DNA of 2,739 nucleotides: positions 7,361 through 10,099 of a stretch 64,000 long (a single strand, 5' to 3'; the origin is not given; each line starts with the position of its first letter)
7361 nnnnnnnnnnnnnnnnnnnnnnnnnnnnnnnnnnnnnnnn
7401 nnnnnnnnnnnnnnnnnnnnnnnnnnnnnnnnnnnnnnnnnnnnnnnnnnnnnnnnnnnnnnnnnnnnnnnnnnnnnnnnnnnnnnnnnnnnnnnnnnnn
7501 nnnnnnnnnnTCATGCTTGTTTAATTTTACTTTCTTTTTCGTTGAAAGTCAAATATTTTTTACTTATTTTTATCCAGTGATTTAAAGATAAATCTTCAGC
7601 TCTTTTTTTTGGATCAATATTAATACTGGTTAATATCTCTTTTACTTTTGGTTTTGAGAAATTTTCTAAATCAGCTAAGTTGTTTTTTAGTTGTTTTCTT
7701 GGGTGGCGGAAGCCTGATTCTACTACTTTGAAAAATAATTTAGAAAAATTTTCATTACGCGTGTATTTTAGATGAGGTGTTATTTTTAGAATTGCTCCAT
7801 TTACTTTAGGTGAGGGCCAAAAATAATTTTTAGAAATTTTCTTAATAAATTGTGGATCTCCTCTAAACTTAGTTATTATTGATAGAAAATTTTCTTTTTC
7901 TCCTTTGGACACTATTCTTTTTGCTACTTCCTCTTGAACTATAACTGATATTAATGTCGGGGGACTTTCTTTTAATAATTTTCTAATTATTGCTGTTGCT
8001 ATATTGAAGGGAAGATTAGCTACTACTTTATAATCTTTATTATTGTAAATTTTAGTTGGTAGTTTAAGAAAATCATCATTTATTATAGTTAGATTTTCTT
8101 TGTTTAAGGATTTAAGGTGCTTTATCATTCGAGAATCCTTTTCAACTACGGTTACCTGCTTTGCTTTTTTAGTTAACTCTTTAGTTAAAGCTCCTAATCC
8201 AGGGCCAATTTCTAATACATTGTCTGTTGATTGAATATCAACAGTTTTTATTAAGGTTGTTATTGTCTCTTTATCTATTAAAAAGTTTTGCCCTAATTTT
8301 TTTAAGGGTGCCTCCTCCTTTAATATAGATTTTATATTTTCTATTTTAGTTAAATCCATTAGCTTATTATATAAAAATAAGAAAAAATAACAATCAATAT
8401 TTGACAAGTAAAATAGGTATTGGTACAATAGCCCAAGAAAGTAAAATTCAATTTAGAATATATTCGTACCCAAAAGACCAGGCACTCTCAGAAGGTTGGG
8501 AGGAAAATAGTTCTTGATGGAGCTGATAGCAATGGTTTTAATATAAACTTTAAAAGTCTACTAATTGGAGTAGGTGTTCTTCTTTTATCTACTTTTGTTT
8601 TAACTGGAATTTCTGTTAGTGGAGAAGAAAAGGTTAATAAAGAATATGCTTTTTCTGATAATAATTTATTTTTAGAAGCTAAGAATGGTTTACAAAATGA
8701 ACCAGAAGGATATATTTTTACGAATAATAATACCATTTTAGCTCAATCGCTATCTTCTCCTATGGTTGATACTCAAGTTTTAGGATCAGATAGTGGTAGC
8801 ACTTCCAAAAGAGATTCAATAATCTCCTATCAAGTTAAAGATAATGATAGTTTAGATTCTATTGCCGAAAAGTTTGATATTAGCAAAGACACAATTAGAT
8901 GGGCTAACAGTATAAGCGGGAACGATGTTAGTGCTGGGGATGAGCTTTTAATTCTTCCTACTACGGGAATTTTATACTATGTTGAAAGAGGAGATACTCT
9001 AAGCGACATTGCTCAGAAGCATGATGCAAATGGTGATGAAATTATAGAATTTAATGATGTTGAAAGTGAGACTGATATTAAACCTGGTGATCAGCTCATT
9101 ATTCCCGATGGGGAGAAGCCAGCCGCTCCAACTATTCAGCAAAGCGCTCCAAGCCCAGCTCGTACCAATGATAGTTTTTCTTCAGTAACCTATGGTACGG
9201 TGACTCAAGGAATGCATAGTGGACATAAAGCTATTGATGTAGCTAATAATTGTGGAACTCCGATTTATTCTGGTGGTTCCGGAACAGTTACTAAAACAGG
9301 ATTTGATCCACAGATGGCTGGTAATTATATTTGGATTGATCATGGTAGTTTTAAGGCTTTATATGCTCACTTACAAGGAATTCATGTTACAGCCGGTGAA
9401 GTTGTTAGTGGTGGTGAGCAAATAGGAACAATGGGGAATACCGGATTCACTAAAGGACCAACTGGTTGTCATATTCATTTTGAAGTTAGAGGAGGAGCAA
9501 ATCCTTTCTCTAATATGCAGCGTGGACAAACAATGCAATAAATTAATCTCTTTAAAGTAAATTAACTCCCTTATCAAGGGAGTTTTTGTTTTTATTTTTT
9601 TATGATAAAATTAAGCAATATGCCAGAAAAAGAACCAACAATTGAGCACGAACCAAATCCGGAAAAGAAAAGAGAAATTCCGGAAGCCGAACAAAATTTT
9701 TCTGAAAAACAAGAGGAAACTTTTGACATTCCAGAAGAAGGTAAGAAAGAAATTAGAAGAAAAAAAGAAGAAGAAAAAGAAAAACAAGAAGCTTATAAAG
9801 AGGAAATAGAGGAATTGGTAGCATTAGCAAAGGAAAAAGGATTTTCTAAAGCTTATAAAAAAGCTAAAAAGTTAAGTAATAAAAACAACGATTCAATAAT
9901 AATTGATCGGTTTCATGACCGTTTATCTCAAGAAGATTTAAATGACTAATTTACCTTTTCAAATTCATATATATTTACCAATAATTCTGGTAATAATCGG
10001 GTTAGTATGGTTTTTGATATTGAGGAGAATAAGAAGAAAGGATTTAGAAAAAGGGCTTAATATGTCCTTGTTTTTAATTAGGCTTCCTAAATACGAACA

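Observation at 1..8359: rsmA-led operon encoding three very large secreted proteins with plant-type LRRs and Cys-rich modules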

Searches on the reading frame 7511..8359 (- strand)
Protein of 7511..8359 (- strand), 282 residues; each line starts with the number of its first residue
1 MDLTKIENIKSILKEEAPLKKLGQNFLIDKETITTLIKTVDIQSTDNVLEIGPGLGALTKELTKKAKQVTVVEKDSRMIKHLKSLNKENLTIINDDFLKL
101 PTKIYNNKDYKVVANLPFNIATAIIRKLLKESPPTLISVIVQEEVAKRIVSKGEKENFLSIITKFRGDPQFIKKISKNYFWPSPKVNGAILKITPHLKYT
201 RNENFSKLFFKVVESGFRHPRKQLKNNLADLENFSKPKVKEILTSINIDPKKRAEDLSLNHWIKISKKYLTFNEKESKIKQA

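Call 8: search_protein_families(library=pfam, proteins=[window:7511-8359:-], max_evalue=0.01)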
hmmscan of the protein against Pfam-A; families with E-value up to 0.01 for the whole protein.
window:7511-8359:- (282 aa): 8 families
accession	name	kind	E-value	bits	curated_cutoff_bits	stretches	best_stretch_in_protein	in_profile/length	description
PF00398.26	RrnaAD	-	1.1e-54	185.8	24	1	20-268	6-260/263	Ribosomal RNA adenine dimethylase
PF13649.12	Methyltransf_25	-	9e-06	26.7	27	1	48-119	1-75/97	Methyltransferase domain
PF08241.18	Methyltransf_11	-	0.00053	21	21.2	1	49-102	1-56/95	Methyltransferase domain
PF01564.23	Spermine_synth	-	0.00075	19.5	22.9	1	31-96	6-72/186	Spermine/spermidine synthase domain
PF05175.20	MTS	-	0.001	19.2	23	1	35-133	22-127/170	Methyltransferase small domain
PF13489.12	Methyltransf_23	-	0.0011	19.1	27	1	42-96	20-61/164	Methyltransferase domain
PF05219.18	DREV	-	0.0018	17.9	26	1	20-94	65-144/265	DREV methyltransferase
PF13847.12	Methyltransf_31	-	0.004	17.3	27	1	43-116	2-82/145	Methyltransferase domain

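Call 9: search_protein_families(library=ncbifam, proteins=[window:7511-8359:-], max_evalue=0.01)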
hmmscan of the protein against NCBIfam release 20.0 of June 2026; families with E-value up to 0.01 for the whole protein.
window:7511-8359:- (282 aa): 34 families (the best 25 are shown)
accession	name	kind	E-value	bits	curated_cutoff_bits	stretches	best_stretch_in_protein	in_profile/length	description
TIGR00755.1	ksgA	equivalog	5.3e-69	232.4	171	1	18-267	3-254/256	16S rRNA (adenine(1518)-N(6)/adenine(1519)-N(6))-dimethyltransferase RsmA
NF000499.2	Erm23S_rRNA_broad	equivalog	1.3e-59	201.5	212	1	22-268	1-243/244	23S ribosomal RNA methyltransferase Erm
NF000337.1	erm_SHROVE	exception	3.9e-30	105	320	1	20-265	4-246/248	ErmE/ErmH/ErmO/ErmR family 23S rRNA (adenine(2058)-N(6))-methyltransferase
NF000412.1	Erm43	exception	1.3e-27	96.9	500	1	21-228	7-216/243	23S rRNA (adenine(2058)-N(6))-methyltransferase Erm(43)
NF045543.1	erm_G_23S_MT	exception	1.4e-27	97.1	515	1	22-211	8-197/244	23S rRNA (adenine(2058)-N(6))-methyltransferase Erm(G)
NF011486.0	PRK14896.1-1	equivalog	5.2e-27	94.6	450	1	23-234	27-239/284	16S ribosomal RNA methyltransferase A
NF012219.1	erm_C_23S_MT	exception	1.7e-25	90.1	530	1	21-195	7-178/244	23S rRNA (adenine(2058)-N(6))-methyltransferase Erm(C)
NF012220.1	erm_B_23S_MT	exception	2.9e-25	89.2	525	1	21-224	6-205/245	23S rRNA (adenine(2058)-N(6))-methyltransferase Erm(B)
NF042988.1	Erm46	exception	4.3e-25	88.5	503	1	20-265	9-250/255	23S rRNA (adenine(2058)-N(6))-methyltransferase Erm(46)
NF042938.1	Erm55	exception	3.8e-24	85.2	525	1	20-264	9-249/270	23S rRNA (adenine(2058)-N(6))-methyltransferase Erm(55)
NF012222.1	erm_A_23S_MT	exception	3.9e-24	85.5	475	1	21-207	7-190/243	23S rRNA (adenine(2058)-N(6))-methyltransferase Erm(A)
NF000411.1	Erm45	exception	1.3e-21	77.5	525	1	21-210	6-192/245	23S rRNA (adenine(2058)-N(6))-methyltransferase Erm(45)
NF000077.1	Erm42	exception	7.3e-21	74.7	600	1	19-270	15-264/303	23S rRNA (adenine(2058)-N(6))-methyltransferase Erm(42)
NF012218.0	erm_38_23S_MT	exception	2.6e-20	72.7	800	1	20-196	9-188/386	23S rRNA (adenine(2058)-N(6))-methyltransferase Erm(38)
NF012223.0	erm_F_23S_MT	exception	2e-19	69.9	575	1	14-263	3-249/266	23S rRNA (adenine(2058)-N(6))-methyltransferase Erm(F)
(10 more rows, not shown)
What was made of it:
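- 7511..8359 (-): rsmA/ksgA, the 16S rRNA dimethyladenosine transferase (282 aa). It is the first gene of the co-directional block. Matches Pfam RrnaAD at 1e-54 and TIGR00755 at 232 bits against a cutoff of 171 (calls 8, 9).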

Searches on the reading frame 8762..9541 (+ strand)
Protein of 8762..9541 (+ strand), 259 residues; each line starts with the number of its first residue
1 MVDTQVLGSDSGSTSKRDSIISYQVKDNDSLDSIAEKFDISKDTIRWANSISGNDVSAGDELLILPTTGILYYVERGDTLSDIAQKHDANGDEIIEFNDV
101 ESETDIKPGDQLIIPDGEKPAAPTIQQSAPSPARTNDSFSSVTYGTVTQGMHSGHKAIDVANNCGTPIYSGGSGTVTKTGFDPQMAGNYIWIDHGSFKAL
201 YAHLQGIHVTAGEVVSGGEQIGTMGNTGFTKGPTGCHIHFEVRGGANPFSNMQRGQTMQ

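Call 17: search_protein_families(library=pfam, proteins=[window:8762-9541:+], max_evalue=0.1)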
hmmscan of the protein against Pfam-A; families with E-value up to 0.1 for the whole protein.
window:8762-9541:+ (259 aa): 9 families
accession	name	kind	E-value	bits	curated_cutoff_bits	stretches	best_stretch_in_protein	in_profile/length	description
PF01551.29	Peptidase_M23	-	2e-23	82.9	28.7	1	154-248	2-93/96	Peptidase family M23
PF01476.26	LysM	-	1.7e-20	73.1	20.9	2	72-115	1-43/43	LysM domain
PF23473.1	LysM3_LYK4_5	-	1.7e-11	44.4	29.3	2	21-56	3-38/48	LYK4/5 LysM3 domain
PF23446.1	LysM1_NFP_LYK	-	7.7e-06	27.1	36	0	78-115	16-54/60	NFP/LYK LysM1 domain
PF23577.1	LysM_RLK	-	0.00018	21.9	27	0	23-63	3-41/44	LysM domain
PF23472.1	LysM2_CERK1_LYK3_4_5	-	0.039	14.3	27.4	0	21-63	6-52/56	LYK3/4/5 LysM2 domain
PF13518.12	HTH_28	-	0.054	14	25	0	25-46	9-30/52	Helix-turn-helix domain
PF23462.1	LysM3_NFP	-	0.058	14.4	28.1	0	21-52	3-33/48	NFP LysM3 domain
PF13384.12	HTH_23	-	0.06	13.6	24.6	0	25-47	14-37/50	Homeodomain-like domain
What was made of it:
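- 8762..9541 (+): Divergently transcribed LysM-LysM-M23 peptidoglycan peptidase, a candidate VirB1-type wall-opening enzyme of the cluster. Matches Pfam Peptidase_M23 at 2e-23 and LysM at 2e-20 (call 17).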

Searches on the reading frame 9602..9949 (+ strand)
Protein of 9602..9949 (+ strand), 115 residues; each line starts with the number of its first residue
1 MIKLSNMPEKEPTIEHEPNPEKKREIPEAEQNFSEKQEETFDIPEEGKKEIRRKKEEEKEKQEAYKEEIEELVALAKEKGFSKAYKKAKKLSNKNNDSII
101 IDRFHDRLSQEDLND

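Call 17: search_protein_families(library=pfam, proteins=[window:9602-9949:+], max_evalue=0.1)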
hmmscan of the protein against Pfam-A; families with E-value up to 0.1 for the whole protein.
window:9602-9949:+ (115 aa): 1 family
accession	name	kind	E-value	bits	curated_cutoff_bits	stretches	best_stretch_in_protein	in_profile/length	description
PF00456.26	Transketolase_N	-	0.091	12.2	22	0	8-79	250-321/334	Transketolase, thiamine diphosphate binding domain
